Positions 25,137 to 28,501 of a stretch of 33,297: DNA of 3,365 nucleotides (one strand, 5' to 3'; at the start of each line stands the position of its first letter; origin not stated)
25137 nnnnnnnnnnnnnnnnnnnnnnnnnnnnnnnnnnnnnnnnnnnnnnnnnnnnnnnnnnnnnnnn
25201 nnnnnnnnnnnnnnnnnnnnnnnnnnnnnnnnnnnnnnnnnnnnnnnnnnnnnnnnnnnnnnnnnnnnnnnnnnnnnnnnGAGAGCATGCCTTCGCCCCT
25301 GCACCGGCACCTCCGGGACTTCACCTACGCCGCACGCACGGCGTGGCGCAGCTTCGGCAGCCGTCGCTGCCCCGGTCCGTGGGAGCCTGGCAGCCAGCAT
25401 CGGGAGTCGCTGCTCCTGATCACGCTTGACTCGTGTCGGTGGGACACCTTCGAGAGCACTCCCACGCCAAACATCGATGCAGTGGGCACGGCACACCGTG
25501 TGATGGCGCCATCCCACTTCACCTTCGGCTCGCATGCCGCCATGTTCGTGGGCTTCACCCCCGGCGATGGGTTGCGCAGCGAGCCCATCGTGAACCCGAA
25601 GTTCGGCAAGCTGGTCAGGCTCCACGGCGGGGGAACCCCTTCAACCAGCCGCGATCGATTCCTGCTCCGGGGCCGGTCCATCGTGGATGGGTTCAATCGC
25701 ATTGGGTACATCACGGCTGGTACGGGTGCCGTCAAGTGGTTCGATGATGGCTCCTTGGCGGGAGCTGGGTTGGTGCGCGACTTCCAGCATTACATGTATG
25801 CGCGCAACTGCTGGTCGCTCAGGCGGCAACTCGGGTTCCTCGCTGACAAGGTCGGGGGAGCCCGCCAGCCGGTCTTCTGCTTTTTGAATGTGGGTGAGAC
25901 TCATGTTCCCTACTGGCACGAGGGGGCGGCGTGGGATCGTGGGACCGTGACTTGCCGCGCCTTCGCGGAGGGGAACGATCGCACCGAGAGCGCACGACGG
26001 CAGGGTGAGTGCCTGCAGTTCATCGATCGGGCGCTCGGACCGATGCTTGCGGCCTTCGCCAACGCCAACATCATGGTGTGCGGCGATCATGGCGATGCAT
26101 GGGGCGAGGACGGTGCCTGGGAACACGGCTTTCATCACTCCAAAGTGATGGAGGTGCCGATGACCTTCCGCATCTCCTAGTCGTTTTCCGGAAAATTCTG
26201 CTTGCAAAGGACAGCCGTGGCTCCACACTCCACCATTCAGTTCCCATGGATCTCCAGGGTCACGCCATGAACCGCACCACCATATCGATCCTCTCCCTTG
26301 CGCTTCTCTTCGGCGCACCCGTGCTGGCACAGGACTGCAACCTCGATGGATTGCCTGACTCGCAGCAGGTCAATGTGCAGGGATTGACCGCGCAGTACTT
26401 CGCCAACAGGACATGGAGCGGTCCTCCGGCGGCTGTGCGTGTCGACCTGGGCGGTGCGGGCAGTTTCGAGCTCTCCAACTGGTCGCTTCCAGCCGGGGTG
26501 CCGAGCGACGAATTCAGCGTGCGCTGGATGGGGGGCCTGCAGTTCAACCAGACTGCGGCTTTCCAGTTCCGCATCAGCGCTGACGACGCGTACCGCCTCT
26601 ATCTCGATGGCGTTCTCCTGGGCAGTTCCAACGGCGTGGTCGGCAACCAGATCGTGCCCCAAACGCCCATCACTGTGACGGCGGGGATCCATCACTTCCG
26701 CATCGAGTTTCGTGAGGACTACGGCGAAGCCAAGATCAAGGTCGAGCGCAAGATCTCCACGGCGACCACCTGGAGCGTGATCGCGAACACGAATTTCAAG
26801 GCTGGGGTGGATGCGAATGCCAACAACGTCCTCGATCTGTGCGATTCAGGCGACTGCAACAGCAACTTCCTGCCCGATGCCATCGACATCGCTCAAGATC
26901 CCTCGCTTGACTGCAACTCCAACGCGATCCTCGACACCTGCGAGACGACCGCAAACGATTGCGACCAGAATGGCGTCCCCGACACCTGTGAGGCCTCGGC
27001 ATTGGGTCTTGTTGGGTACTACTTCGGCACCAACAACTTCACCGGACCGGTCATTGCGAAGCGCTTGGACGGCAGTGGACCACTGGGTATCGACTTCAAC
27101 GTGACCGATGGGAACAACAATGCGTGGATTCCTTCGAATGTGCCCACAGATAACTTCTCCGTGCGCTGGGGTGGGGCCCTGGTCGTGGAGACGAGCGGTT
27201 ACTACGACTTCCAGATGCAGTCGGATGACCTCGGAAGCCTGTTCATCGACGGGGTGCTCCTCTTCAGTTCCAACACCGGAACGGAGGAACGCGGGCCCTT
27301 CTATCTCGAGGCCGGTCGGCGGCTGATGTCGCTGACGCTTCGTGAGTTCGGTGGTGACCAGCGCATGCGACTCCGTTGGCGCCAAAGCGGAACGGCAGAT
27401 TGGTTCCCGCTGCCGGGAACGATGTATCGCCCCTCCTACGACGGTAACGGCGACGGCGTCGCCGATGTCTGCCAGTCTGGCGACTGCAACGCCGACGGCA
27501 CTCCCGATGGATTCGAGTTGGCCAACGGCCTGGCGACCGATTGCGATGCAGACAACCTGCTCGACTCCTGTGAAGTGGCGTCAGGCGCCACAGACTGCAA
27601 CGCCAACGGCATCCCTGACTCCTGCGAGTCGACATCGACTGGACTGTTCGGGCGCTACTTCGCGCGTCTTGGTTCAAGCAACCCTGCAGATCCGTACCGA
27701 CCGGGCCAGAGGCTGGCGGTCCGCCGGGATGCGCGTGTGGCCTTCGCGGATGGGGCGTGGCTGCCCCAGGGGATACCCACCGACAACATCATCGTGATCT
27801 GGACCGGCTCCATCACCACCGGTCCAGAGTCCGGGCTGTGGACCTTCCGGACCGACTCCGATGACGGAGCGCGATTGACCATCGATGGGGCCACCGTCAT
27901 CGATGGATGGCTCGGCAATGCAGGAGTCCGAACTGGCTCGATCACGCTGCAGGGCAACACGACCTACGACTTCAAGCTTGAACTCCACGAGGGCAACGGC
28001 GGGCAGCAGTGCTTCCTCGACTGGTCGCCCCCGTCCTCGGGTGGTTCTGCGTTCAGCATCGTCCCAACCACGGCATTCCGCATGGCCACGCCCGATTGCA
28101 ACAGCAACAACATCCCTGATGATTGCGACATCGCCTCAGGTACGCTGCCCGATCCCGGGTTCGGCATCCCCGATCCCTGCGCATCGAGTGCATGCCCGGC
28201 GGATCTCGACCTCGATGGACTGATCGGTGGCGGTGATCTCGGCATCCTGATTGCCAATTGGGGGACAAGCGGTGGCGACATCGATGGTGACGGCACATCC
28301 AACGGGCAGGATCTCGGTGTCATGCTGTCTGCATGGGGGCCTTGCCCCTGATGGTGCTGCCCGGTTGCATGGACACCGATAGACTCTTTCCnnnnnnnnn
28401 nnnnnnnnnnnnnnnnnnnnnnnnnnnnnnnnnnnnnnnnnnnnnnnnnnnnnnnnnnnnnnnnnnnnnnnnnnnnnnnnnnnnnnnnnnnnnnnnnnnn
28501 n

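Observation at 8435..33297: Candidate undescribed surface system: lipid-carrier glycosylation and decoration island co-localised with three dockerin-tagged secreted proteins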

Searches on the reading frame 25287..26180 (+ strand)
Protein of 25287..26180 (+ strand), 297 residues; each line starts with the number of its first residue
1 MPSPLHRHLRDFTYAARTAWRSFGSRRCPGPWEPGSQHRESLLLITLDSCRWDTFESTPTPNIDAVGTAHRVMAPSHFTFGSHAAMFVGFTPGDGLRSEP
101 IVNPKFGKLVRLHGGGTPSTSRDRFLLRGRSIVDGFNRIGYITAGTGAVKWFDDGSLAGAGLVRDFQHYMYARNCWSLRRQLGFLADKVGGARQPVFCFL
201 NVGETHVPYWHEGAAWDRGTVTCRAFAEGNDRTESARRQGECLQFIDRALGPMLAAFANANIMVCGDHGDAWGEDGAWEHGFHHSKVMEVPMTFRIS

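Call 10: search_protein_families(library=pfam, proteins=[window:25287-26180:+], max_evalue=0.01)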
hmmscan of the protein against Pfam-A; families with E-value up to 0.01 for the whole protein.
window:25287-26180:+ (297 aa): 1 family
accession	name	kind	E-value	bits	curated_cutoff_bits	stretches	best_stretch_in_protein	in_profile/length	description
PF00884.28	Sulfatase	-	0.0031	17.3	25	1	125-285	76-258/301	Sulfatase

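Call 11: search_protein_families(library=ncbifam, proteins=[window:25287-26180:+], max_evalue=0.01)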
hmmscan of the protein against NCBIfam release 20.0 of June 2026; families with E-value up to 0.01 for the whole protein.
window:25287-26180:+ (297 aa): 1 family
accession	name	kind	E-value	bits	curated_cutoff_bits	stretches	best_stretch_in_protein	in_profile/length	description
NF038075.1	fam_STM4013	hypoth_equivalog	5.6e-33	114.5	250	1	40-293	8-257/261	STM4013/SEN3800 family hydrolase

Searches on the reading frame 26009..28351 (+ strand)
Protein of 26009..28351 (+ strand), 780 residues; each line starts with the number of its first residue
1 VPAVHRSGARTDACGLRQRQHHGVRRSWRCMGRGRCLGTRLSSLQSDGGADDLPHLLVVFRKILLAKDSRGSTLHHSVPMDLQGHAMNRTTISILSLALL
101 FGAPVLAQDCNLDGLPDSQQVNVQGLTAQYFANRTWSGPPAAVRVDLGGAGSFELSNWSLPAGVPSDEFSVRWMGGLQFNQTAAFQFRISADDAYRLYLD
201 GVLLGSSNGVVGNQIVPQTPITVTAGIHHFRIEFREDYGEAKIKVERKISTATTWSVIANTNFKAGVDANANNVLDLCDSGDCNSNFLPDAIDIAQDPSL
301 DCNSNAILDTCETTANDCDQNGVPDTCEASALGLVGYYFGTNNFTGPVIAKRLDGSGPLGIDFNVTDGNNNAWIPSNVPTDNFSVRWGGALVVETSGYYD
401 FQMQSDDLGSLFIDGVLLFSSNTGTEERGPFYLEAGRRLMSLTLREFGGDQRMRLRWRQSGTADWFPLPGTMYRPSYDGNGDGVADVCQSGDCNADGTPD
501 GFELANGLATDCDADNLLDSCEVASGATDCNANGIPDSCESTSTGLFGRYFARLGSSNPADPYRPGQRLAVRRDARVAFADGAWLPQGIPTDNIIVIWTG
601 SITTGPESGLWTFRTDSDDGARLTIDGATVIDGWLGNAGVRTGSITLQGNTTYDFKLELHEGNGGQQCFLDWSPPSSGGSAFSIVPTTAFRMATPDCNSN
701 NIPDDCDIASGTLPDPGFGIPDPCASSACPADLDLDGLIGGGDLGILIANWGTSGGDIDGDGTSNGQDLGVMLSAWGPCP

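Call 10: search_protein_families(library=pfam, proteins=[window:26009-28351:+], max_evalue=0.01)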
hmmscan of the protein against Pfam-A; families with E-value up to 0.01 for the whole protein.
window:26009-28351:+ (780 aa): 1 family
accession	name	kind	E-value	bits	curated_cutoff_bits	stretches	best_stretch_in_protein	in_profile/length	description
PF07691.17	PA14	-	1.4e-39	135.7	24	3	586-678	38-139/147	PA14 domain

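Call 11: search_protein_families(library=ncbifam, proteins=[window:26009-28351:+], max_evalue=0.01)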
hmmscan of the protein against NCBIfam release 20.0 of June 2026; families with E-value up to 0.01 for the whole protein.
window:26009-28351:+ (780 aa): 1 family
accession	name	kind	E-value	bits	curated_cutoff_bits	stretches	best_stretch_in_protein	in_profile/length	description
NF041776.1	xylosidase_Xyl3A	equivalog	6.9e-08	30.9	1250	1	122-246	442-567/846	xylan 1,4-beta-xylosidase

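Call 17: find_encoding_contigs(protein=window:26267-28351:+, flank=10000, max_places=6)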
Protein window:26267-28351:+ (694 aa): 12 contigs read that carry it; 6 places shown.
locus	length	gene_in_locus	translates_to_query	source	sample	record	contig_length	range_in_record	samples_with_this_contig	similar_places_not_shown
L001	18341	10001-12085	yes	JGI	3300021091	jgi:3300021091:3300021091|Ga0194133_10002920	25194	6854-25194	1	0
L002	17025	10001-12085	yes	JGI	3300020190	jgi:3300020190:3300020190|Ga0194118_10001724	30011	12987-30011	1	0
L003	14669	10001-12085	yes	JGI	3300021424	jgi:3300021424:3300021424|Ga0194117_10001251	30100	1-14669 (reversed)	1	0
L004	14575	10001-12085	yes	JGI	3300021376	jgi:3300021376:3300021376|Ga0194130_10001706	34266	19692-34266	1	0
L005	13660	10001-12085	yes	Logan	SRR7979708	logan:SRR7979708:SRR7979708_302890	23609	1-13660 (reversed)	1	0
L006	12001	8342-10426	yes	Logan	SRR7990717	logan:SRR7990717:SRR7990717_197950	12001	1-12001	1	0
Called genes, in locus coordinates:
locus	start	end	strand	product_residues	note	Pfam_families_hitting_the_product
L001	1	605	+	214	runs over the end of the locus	PF03567:Sulfotransfer_2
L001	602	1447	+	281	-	-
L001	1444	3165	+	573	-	PF00664:ABC_membrane, PF00005:ABC_tran, PF02463:SMC_N (faint)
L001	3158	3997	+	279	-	-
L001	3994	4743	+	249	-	PF08241:Methyltransf_11 (weak), PF08242:Methyltransf_12 (weak)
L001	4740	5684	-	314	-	PF00535:Glycos_transf_2, PF13632:Glyco_trans_2_3 (weak)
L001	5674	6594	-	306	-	PF00535:Glycos_transf_2, PF13641:Glyco_tranf_2_3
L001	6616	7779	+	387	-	PF00535:Glycos_transf_2, PF10111:Glyco_tranf_2_2, PF13641:Glyco_tranf_2_3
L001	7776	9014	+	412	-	PF13439:Glyco_transf_4 (faint), PF13579:Glyco_trans_4_4, PF20706:GT4-conflict, PF00534:Glycos_transf_1, PF13692:Glyco_trans_1_4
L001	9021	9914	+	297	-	-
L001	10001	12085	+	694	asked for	PF07691:PA14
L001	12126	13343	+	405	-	-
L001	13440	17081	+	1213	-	PF07691:PA14, PF13385:Laminin_G_3 (weak)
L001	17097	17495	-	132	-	PF13279:4HBT_2, PF03061:4HBT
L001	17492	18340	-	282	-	?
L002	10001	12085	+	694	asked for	PF07691:PA14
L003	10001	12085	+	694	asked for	PF07691:PA14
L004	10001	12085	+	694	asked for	PF07691:PA14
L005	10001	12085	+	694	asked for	PF07691:PA14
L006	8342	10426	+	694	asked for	PF07691:PA14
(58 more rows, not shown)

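Call 75: search_protein_families(library=pfam, proteins=[L001:17097-17495:-, L001:13440-17081:+], max_evalue=0.001)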
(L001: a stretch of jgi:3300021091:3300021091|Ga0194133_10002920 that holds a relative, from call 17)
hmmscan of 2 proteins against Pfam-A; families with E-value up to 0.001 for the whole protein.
L001:17097-17495:- (132 aa): 2 families
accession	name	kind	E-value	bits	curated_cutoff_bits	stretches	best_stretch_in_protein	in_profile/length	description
PF03061.28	4HBT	-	2.8e-14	53.6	20.6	1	23-106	1-77/79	Thioesterase superfamily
PF13279.12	4HBT_2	-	2.3e-12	47.9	25.5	1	16-126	2-115/122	Thioesterase-like superfamily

L001:13440-17081:+ (1213 aa): 4 families
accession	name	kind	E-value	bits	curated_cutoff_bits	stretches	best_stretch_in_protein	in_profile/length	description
PF07691.17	PA14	-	3.4e-27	95.5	24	1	64-199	3-142/147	PA14 domain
PF13385.13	Laminin_G_3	-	5.8e-08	33.5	27.6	1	322-493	9-141/151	Concanavalin A-like lectin/glucanases superfamily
PF18884.5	TSP3_bac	-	9.6e-05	22.6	25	1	222-238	1-17/22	Bacterial TSP3 repeat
PF10528.15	GLEYA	-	0.00016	22.4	26.2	1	111-186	1-85/91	GLEYA domain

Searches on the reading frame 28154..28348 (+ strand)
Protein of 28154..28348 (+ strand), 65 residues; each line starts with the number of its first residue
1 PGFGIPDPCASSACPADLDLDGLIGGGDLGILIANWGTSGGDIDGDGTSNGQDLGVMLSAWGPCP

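Call 20: search_protein_families(library=ncbifam, proteins=[window:28154-28348:+], max_evalue=10)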
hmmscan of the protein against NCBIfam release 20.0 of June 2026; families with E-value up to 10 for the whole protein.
seq(65 aa): 1 family
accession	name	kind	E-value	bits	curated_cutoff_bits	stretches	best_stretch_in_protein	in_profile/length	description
NF041540.1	dockerin_GC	domain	0.043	14.2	29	1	14-61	1-63/67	GC-type dockerin domain-anchored protein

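Call 21: search_protein_families(library=pfam, proteins=[window:28154-28348:+], max_evalue=10)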
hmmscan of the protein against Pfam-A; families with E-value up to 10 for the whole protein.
seq(65 aa): 4 families
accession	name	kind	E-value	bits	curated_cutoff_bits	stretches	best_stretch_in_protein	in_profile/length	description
PF24784.1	Temptin_C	-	0.0035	18.2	27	2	41-61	61-81/98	Temptin C-terminal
PF01839.29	FG-GAP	-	0.047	14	22.1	1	35-47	2-14/37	FG-GAP repeat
PF00404.24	Dockerin_1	-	0.6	10.8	22.9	1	16-54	2-49/57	Dockerin type I domain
PF02412.23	TSP_3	-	0.87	9.8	25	1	41-53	14-26/36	Thrombospondin type 3 repeat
